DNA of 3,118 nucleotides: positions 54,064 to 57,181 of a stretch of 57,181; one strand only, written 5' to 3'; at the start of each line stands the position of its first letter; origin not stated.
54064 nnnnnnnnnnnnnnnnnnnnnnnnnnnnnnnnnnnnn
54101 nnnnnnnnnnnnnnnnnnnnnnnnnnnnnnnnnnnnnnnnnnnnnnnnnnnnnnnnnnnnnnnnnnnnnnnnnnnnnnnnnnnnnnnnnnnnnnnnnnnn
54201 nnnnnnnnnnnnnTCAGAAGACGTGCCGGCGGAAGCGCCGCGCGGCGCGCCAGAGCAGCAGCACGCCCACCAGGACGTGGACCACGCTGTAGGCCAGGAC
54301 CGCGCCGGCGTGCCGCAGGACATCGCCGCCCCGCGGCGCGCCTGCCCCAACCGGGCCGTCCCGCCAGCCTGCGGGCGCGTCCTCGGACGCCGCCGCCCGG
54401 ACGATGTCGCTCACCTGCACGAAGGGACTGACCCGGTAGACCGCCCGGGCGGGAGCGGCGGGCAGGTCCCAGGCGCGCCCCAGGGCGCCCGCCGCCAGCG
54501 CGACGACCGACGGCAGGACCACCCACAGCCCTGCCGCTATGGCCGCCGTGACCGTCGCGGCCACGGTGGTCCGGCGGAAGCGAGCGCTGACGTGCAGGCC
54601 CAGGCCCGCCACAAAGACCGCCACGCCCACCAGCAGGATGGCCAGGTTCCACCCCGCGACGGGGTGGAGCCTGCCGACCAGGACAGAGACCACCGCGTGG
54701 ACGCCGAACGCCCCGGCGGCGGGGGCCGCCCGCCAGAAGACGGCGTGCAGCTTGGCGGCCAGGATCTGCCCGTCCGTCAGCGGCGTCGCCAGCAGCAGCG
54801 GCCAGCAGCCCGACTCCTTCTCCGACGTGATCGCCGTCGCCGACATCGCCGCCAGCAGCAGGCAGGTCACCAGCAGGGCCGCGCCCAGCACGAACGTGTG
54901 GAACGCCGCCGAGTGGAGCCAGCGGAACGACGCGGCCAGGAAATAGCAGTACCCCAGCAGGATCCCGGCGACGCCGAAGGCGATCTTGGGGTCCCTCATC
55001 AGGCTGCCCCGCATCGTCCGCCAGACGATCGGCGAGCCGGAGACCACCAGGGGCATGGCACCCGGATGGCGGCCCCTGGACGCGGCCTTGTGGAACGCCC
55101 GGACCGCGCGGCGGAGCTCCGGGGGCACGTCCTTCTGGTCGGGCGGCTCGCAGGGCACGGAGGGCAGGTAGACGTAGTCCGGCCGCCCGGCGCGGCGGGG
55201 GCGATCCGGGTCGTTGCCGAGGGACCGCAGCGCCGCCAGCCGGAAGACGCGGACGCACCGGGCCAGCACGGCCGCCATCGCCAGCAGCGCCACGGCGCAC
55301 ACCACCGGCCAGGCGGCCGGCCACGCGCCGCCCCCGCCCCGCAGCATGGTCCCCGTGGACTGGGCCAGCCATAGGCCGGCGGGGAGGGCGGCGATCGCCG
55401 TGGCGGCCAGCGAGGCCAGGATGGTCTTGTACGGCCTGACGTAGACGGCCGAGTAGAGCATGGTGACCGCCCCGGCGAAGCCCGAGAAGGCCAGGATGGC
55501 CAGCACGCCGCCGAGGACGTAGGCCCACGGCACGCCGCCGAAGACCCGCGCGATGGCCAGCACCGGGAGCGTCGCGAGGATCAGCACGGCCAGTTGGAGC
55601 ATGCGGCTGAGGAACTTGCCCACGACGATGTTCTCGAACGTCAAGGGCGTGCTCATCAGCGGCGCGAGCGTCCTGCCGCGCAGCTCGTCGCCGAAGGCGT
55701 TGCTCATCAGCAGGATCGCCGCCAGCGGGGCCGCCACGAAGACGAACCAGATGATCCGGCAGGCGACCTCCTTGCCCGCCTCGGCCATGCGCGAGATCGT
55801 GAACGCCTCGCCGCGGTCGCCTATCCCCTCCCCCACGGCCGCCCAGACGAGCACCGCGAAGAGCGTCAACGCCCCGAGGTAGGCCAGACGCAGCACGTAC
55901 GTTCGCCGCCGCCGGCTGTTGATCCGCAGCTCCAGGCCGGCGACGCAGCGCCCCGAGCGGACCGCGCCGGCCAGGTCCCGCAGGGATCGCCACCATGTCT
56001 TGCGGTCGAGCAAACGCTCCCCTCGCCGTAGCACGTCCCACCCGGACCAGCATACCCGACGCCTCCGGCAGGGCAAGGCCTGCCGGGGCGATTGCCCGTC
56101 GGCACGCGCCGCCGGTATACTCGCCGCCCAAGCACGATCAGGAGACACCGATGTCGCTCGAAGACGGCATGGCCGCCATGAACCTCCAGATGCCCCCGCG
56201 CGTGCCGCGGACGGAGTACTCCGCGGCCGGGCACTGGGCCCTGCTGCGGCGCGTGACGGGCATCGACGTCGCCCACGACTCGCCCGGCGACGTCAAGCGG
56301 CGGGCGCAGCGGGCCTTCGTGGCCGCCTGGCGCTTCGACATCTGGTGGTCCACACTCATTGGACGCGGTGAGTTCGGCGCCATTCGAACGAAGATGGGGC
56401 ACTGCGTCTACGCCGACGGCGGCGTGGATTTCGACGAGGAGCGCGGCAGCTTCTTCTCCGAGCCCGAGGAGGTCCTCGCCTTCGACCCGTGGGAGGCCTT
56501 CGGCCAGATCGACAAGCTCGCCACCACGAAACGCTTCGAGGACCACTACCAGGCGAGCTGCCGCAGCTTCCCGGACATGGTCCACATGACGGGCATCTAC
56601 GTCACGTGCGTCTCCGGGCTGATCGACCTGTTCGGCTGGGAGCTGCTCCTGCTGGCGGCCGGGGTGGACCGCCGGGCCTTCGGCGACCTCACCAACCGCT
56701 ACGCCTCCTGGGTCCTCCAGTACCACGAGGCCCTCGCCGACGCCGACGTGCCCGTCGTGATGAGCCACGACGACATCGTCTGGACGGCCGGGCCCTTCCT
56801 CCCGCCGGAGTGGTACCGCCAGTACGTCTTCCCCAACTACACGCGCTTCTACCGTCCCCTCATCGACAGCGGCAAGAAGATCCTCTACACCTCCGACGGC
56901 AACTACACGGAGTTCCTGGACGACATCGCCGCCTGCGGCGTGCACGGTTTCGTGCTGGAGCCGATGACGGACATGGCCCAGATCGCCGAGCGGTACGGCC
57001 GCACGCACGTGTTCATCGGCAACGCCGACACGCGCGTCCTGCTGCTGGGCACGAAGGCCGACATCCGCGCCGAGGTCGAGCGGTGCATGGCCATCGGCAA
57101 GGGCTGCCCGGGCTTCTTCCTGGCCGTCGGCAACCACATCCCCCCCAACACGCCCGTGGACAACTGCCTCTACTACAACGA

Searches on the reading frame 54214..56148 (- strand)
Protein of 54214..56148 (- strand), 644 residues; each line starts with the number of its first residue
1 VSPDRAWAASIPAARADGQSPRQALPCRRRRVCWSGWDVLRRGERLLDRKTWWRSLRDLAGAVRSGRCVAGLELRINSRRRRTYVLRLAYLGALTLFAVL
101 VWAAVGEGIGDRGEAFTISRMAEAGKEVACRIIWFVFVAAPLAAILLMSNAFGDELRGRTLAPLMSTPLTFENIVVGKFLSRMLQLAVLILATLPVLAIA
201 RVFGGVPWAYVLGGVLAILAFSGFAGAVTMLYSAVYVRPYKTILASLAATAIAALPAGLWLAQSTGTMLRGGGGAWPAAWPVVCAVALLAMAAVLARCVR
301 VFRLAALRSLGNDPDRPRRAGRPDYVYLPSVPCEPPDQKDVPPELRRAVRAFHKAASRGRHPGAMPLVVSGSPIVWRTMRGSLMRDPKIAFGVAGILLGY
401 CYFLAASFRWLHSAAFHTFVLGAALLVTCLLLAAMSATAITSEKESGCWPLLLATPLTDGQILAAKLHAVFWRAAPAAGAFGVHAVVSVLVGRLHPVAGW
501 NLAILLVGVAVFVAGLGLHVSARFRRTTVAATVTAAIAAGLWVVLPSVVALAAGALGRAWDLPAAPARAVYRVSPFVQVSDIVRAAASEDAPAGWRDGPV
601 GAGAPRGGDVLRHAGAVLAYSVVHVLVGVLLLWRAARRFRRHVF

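Call 19: search_protein_families(library=pfam, proteins=[window:54214-56148:-], max_evalue=0.001)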
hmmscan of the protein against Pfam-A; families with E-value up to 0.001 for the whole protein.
window:54214-56148:- (644 aa): 4 families
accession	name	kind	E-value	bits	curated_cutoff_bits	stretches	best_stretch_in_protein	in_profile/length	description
PF12679.13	ABC2_membrane_2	-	2.4e-18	66.8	27.2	2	424-550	74-204/283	ABC-2 family transporter protein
PF12730.13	ABC2_membrane_4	-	3.7e-08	34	27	1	398-534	28-171/179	ABC-2 family transporter protein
PF12698.13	ABC2_membrane_3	-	1.2e-05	25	31.6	1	418-628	162-345/347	ABC-2 family transporter protein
PF13346.12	ABC2_membrane_5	-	0.00028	20.9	25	0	133-229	36-133/205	ABC-2 family transporter protein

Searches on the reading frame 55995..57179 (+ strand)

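Call 19: search_protein_families(library=pfam, proteins=[window:55995-57179:+], max_evalue=0.001)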
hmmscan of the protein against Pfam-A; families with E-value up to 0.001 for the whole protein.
window:55995-57179:+ (395 aa): 1 family
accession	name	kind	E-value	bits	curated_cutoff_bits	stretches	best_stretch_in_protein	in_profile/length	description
PF01208.23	URO-D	-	3.5e-23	82.6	23.9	1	227-391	174-336/346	Uroporphyrinogen decarboxylase (URO-D)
